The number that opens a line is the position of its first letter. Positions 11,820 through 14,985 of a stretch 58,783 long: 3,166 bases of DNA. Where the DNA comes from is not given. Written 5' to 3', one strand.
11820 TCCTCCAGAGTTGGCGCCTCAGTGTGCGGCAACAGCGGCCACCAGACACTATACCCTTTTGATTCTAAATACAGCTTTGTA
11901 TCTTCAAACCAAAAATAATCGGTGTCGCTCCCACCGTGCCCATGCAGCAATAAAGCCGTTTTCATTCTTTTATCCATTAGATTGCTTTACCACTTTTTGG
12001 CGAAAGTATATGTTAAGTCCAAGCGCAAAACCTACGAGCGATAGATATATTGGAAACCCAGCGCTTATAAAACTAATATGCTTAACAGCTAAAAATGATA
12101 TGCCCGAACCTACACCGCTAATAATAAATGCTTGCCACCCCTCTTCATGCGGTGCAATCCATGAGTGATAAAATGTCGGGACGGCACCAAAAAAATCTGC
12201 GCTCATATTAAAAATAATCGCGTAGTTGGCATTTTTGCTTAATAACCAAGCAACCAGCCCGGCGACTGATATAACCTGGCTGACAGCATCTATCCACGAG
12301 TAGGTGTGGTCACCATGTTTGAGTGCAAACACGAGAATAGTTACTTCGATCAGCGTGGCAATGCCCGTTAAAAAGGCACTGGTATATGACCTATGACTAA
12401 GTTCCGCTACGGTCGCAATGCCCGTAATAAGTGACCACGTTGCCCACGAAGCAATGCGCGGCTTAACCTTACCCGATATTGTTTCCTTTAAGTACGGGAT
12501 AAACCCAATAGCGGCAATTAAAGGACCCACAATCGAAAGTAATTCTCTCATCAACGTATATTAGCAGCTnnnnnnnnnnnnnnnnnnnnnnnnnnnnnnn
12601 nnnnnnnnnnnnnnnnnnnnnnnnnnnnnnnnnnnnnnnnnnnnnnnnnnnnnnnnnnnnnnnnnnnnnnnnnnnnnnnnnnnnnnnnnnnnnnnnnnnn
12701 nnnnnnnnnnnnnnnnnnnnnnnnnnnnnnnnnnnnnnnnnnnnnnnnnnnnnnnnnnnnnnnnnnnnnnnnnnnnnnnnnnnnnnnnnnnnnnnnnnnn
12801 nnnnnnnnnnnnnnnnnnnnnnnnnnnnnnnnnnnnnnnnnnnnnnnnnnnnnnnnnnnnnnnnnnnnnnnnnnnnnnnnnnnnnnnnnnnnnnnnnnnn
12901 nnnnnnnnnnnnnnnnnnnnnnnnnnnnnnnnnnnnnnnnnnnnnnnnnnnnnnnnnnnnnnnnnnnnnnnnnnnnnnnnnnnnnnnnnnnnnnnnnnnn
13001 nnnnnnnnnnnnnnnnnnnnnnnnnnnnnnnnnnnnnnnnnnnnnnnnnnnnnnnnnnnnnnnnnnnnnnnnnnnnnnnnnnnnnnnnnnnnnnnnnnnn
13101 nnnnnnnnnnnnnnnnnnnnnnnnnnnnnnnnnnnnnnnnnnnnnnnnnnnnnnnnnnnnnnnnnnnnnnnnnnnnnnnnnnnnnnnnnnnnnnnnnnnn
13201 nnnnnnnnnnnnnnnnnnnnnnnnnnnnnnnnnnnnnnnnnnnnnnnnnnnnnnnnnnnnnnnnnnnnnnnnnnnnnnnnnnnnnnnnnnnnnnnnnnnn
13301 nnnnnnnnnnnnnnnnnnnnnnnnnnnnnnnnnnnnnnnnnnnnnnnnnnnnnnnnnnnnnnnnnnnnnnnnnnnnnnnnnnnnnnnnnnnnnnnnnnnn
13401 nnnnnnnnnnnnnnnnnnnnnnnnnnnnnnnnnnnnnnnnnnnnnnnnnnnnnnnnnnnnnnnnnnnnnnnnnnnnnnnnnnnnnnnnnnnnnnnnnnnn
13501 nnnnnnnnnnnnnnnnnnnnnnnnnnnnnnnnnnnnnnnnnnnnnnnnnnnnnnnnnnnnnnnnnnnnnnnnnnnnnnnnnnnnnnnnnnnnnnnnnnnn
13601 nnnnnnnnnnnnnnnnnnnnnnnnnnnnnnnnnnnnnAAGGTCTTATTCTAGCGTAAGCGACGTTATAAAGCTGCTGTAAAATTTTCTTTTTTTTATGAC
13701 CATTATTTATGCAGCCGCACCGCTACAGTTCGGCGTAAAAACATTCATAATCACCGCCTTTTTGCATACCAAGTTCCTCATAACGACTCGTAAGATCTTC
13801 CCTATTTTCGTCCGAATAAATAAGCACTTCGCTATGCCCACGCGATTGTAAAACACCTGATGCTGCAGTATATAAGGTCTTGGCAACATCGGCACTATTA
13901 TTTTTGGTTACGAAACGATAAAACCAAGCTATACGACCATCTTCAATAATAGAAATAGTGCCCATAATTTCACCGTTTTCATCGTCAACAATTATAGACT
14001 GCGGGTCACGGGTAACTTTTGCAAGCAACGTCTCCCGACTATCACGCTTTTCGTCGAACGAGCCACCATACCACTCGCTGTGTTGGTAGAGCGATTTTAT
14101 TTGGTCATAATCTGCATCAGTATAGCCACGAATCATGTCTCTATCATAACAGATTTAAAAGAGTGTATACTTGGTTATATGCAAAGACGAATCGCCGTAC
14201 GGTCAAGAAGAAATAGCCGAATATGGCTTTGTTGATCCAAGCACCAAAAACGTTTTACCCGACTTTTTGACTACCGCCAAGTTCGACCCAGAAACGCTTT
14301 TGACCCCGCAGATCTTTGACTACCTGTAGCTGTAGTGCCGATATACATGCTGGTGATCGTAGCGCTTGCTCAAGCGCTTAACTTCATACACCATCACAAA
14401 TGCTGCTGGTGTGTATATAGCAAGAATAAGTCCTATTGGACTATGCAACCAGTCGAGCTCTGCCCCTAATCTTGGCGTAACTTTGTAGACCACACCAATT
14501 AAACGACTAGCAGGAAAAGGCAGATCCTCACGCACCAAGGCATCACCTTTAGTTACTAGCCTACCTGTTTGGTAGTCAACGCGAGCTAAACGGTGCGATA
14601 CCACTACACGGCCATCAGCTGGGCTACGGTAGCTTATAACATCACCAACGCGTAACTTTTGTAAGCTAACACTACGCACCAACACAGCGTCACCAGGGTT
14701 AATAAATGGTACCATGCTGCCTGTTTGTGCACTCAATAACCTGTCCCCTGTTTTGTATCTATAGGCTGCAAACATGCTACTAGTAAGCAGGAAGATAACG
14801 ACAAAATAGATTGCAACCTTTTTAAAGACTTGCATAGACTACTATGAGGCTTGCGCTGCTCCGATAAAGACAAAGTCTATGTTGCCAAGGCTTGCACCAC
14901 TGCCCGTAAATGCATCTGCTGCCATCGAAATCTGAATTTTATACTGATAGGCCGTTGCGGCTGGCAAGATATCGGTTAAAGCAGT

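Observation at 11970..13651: DUF4868/KwaB-like protein plus 7-TM partner: possible Kiwa-like defence variant heading a translationally coupled operon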

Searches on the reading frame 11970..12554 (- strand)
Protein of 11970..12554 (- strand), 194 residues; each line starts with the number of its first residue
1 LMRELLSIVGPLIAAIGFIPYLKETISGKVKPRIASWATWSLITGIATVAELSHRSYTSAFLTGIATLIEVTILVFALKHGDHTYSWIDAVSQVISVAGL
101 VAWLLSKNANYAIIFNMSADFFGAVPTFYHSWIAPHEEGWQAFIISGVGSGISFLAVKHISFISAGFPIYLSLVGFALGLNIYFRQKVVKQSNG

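Call 3: search_protein_families(library=pfam, proteins=[window:11970-12554:-], max_evalue=1)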
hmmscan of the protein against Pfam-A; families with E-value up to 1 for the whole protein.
window:11970-12554:- (194 aa): 1 family
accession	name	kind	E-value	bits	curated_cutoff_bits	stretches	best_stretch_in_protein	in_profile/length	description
PF04973.17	NMN_transporter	-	0.32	11.4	27.3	1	34-112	60-134/175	Nicotinamide mononucleotide transporter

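Call 4: search_protein_families(library=padloc, proteins=[window:11970-12554:-], max_evalue=1)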
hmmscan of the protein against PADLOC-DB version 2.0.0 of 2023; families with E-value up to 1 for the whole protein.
window:11970-12554:- (194 aa): 0 families

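Call 7: search_protein_families(library=ncbifam, proteins=[window:11970-12554:-], max_evalue=1)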
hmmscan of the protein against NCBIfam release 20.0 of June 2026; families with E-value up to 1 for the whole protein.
window:11970-12554:- (194 aa): 1 family
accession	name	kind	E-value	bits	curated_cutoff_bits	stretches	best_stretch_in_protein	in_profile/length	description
NF004324.0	PRK05717.1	equivalog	0.014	15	384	1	78-112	205-239/258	SDR family oxidoreductase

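Call 14: find_homologous_proteins(query=window:11970-12554:-)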
Query window:11970-12554:- (194 aa): 49 proteins with E <= 0.001 among 541 candidates.
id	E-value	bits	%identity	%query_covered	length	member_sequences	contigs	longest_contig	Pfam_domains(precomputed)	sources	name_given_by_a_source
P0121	3.3e-119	414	100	99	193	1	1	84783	-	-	-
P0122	1.9e-89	317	73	98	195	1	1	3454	-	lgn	-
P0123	1.3e-87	311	71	98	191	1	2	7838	-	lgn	-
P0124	2.7e-87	310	70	99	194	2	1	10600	-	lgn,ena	-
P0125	1.1e-86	308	74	97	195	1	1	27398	-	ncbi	-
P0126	1.3e-86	307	69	97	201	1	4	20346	-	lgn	-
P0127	2.5e-86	306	71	97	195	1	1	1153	-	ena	-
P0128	2.9e-86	306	71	98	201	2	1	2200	-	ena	-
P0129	3.2e-86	306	70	99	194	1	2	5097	-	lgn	-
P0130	2.2e-84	300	71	99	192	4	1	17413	-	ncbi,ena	-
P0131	2.4e-84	300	72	99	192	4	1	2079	-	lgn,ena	-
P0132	3.0e-84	300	69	96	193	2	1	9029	-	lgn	-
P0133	5.5e-84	299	68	97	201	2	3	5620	-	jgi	-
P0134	8.0e-83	295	68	97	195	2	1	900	-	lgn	-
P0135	2.3e-82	293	66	99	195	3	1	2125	-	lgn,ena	-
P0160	3.0e-59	218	54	92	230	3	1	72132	-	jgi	-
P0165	3.6e-49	185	56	78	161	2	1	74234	-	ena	-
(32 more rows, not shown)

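Call 15: find_encoding_contigs(protein=P0125, flank=6000, max_places=2)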
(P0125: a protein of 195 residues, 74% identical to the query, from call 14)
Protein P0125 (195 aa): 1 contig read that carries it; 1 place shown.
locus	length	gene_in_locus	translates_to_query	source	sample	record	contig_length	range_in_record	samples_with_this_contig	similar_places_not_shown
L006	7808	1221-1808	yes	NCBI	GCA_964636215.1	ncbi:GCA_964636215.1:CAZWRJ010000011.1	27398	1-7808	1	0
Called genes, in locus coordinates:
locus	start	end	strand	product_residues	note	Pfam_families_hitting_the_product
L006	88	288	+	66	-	-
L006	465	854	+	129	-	PF01042:Ribonuc_L-PSP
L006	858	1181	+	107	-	-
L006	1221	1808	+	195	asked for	-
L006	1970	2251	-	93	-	-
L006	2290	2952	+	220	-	PF02475:TRM5-TYW2_MTfase (weak), PF01209:Ubie_methyltran (weak), PF05175:MTS, PF03602:Cons_hypoth95, PF06325:PrmA, PF13489:Methyltransf_23, PF13847:Methyltransf_31, PF13649:Methyltransf_25, +4 more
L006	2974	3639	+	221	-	PF04794:YdjC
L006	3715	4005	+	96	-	-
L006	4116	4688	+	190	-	-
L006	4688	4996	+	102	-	-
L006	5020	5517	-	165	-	PF09900:DUF2127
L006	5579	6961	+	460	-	PF00083:Sugar_tr (weak), PF06609:TRI12, PF07690:MFS_1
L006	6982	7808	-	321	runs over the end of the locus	PF13354:Beta-lactamase2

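Call 16: find_encoding_contigs(protein=P0160, flank=6000, max_places=2)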
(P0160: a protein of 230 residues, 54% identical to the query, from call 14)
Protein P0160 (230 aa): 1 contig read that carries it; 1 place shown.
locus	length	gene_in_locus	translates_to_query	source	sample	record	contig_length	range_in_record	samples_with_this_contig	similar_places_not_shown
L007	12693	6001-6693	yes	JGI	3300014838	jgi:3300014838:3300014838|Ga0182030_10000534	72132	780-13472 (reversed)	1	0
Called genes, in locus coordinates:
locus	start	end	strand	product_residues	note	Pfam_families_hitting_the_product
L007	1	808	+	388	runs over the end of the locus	-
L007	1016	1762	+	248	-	PF13417:GST_N_3 (weak)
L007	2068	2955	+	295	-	PF00561:Abhydrolase_1, PF12697:Abhydrolase_6, PF12146:Hydrolase_4, PF00756:Esterase (weak)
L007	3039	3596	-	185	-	-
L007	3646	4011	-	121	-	-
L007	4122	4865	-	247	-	PF01833:TIG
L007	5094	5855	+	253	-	PF03358:FMN_red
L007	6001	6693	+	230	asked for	-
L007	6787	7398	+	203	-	PF01872:RibD_C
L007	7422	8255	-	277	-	PF02219:MTHFR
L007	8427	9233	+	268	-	PF00561:Abhydrolase_1, PF12697:Abhydrolase_6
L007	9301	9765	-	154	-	PF00903:Glyoxalase, PF12681:Glyoxalase_2 (faint), PF18029:Glyoxalase_6, PF22677:Ble-like_N (weak)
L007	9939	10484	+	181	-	PF13238:AAA_18 (weak), PF13671:AAA_33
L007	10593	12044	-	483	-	PF10282:Lactonase (faint)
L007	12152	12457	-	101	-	-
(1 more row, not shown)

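Call 17: find_encoding_contigs(protein=P0165, flank=6000, max_places=2)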
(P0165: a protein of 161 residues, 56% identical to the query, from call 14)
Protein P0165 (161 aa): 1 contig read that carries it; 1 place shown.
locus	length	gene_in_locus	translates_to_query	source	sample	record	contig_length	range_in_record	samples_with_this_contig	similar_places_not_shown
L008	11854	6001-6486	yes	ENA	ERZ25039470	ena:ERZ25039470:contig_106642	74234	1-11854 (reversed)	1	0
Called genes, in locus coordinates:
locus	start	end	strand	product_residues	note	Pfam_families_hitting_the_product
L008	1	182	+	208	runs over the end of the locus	PF02627:CMD (weak)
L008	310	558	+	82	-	PF02604:PhdYeFM_antitox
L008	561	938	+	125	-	PF01850:PIN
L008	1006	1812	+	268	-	PF00106:adh_short, PF08659:KR, PF13561:adh_short_C2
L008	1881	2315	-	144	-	PF04828:GFA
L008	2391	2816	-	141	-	PF10009:DUF2252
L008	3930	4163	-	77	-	-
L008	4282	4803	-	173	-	-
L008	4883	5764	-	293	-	PF12840:HTH_20, PF08327:AHSA1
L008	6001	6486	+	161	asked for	-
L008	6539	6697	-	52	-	-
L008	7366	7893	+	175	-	PF22971:Ig_VEGFR-1-like_5th (faint), PF07679:I-set, PF13927:Ig_3 (weak)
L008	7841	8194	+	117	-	PF00415:RCC1 (weak)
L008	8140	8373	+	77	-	PF00415:RCC1, PF25390:WD40_RLD, PF13540:RCC1_2 (weak)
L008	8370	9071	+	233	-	PF13540:RCC1_2, PF25390:WD40_RLD, PF00415:RCC1, PF13540:RCC1_2, PF00415:RCC1, PF13540:RCC1_2, PF00415:RCC1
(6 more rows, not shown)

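Call 43: predict_structure(alignment_id=A2)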
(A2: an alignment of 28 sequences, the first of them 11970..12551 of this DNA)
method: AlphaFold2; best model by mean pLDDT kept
length: 193 residues; sequences in the alignment: 28
mean_pLDDT: 90.9   pTM: 0.84
mean pLDDT of the five models: 90.9, 90.0, 89.0, 87.2, 84.2
residues with pLDDT >= 90: 141; 70-90: 47; 50-70: 3; < 50: 2
segments of 3 or more residues with pLDDT < 50: none
pLDDT, mean of each block of 10 residues (from residue 1): 79 91 95 95 92 89 94 95 93 94 89 91 96 95 94 84 84 96 92 53
secondary structure, 60 per line:
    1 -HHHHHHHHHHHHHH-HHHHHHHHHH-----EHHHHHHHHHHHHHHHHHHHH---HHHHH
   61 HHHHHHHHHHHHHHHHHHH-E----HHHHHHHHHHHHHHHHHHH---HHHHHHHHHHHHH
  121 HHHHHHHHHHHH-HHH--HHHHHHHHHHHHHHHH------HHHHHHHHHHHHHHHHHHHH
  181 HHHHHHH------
elements in order: H2-15 H17-26 H33-52 H56-79 H86-104 H108-132 H139-154 H161-187

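Call 47: fold_search(model_id=the predicted structure, library=pdb)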
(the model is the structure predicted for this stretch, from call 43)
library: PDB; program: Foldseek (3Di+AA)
matches with E <= 10: 85; with E <= 0.001: 0
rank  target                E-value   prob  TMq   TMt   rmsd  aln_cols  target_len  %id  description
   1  5xpd                  1.7e-01  0.99  0.52  0.42   6.6       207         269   10  Sugar transporter of AtSWEET13 in inward-facing state with a substrate analog (released 2017-09-13)
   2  7zkz_A                3.0e-01  0.98  0.55  0.48   6.2       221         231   12  Crystal structure of cystinosin from Arabidopsis thaliana bound to two nanobodies (released 2022-08-31)
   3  7rxc_K                5.0e-01  0.99  0.64  0.61   4.9       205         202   11  CryoEM structure of KDELR with Legobody (released 2021-10-06)
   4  6i6j_A                5.2e-01  0.96  0.58  0.55   5.3       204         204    8  Crystal structure of the KDEL receptor bound to synthetic nanobody. (released 2019-02-27)
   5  4fp4_B                6.0e-01  0.20  0.25  0.22  12.9       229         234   11  Crystal structure of isoprenoid synthase a3mx09 (target efi-501993) from pyrobaculum calidifontis (released 2012-07-11)
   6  6i6h_A                1.2e+00  0.77  0.53  0.50   6.2       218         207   12  Crystal structure of the KDEL receptor in the peptide bound state (released 2019-02-27)
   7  7oye_A                1.3e+00  0.80  0.56  0.52   5.3       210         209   13  Crystal structure of the KDEL receptor bound to HDEL peptide at pH 7.0 (released 2022-07-13)
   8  2j2f_B                1.3e+00  0.18  0.24  0.16  15.7       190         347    9  The T199D Mutant of Stearoyl Acyl Carrier Protein Desaturase from Ricinus Communis (Castor Bean) (released 2006-10-23)
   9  6y7v_A                1.5e+00  0.84  0.55  0.51   5.4       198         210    8  Crystal structure of the KDEL receptor bound to HDEL peptide at pH 6.0 (released 2021-02-10)
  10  8apy_A                1.6e+00  0.91  0.64  0.61   4.5       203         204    9  Crystal structure of the H12A variant of the KDEL receptor bound to sybody (released 2023-08-23)
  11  8ucd_C                1.6e+00  0.11  0.24  0.20  16.0       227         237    9  Cryo-EM structure of human STEAP1 in complex with AMG 509 Fab (released 2023-11-22)
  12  8z21_B                1.8e+00  0.06  0.19  0.14  18.5       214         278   15  Cryo-EM structure of Escherichia coli OppBCDF in the resting state (released 2025-04-16)
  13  4fp4_A                1.9e+00  0.14  0.28  0.24  10.3       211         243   11  Crystal structure of isoprenoid synthase a3mx09 (target efi-501993) from pyrobaculum calidifontis (released 2012-07-11)
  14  6i6b                  2.2e+00  0.84  0.63  0.60   4.6       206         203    8  Crystal structure of the KDEL receptor in the peptide free state. (released 2019-02-27)
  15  5uni_B                2.2e+00  0.10  0.22  0.17  17.6       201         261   15  Critical role of water molecules for proton translocation of the membrane-bound transhydrogenase (released 2017-05-10)
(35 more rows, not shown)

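Call 72: find_encoding_contigs(protein=P0130, flank=6000, max_places=2)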
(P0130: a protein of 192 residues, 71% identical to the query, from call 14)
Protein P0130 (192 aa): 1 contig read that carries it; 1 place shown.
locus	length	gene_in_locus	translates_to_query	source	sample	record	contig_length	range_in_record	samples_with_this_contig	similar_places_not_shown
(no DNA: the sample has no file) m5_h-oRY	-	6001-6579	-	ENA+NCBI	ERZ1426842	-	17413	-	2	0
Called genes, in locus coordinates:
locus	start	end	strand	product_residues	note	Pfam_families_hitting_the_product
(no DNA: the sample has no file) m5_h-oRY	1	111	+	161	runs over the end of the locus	PF01025:GrpE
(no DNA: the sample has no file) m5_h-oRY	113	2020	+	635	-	PF00012:HSP70, PF06723:MreB_Mbl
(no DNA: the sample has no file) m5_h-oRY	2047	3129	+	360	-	PF00226:DnaJ, PF01556:DnaJ_C, PF00684:DnaJ_CXXCXGXG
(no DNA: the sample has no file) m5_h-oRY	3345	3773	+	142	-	PF05618:RimB-like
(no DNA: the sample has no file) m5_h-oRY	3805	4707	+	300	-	PF18030:Rimk_N, PF14397:ATPgrasp_ST (faint), PF02655:ATP-grasp_3, PF02955:GSH-S_ATP, PF08443:RimK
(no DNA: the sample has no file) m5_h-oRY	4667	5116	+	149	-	PF02643:DUF192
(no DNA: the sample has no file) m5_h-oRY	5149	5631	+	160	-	-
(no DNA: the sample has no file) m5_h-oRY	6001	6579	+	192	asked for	-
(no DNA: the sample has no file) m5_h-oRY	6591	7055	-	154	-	?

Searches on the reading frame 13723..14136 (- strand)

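Call 3: search_protein_families(library=pfam, proteins=[window:13723-14136:-], max_evalue=1)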
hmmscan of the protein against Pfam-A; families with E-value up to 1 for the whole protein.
window:13723-14136:- (137 aa): 4 families
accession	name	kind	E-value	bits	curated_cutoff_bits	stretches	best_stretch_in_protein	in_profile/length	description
PF00583.31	Acetyltransf_1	-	0.041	14.6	20.7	1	22-123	10-115/116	Acetyltransferase (GNAT) family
PF13420.13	Acetyltransf_4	-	0.086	13.3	24.3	1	2-102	1-111/155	Acetyltransferase (GNAT) domain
PF13673.13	Acetyltransf_10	-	0.13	12.7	23.6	1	33-126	18-109/128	Acetyltransferase (GNAT) domain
PF22763.1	NrS1-1_pol-like_HBD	-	0.18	12.1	27.9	1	5-36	15-45/64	NrS-1 polymerase HBD domain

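Call 4: search_protein_families(library=padloc, proteins=[window:13723-14136:-], max_evalue=1)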
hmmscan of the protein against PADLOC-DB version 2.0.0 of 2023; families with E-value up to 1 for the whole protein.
window:13723-14136:- (137 aa): 0 families

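Call 7: search_protein_families(library=ncbifam, proteins=[window:13723-14136:-], max_evalue=1)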
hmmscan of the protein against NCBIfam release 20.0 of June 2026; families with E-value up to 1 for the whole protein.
window:13723-14136:- (137 aa): 2 families
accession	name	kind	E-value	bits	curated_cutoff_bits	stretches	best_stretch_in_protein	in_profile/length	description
NF002959.0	PRK03624.1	equivalog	1.8e-07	31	124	1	2-126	9-131/147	GNAT family acetyltransferase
NF007853.0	PRK10562.1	equivalog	0.019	15.2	125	1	1-88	1-89/146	N-acetyltransferase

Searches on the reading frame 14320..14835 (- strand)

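Call 3: search_protein_families(library=pfam, proteins=[window:14320-14835:-], max_evalue=1)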
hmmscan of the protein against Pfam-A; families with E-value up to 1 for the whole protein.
window:14320-14835:- (171 aa): 2 families
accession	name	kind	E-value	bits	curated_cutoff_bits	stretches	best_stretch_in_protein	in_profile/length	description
PF10502.14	Peptidase_S26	-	0.013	15.9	22.9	1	9-74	10-68/168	Signal peptidase, peptidase S26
PF00717.28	Peptidase_S24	-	0.071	13.3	23.3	1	28-85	32-84/116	Peptidase S24-like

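Call 7: search_protein_families(library=ncbifam, proteins=[window:14320-14835:-], max_evalue=1)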
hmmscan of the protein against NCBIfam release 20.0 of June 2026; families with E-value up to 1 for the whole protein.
window:14320-14835:- (171 aa): 4 families
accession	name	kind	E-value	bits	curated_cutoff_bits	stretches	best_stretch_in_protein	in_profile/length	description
TIGR02228.1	sigpep_I_arch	equivalog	5.8e-18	65.2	51.85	1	6-154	4-157/158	signal peptidase I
NF046067.1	SigPepSipWBacil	equivalog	8e-08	32.1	190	1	18-157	25-167/189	signal peptidase I SipW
TIGR02754.1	sod_Ni_protease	equivalog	5e-05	23.7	63.25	1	38-89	5-58/90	nickel-type superoxide dismutase maturation protease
TIGR02227.1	sigpep_I_bact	equivalog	0.00015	21.7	47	1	12-77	5-68/162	signal peptidase I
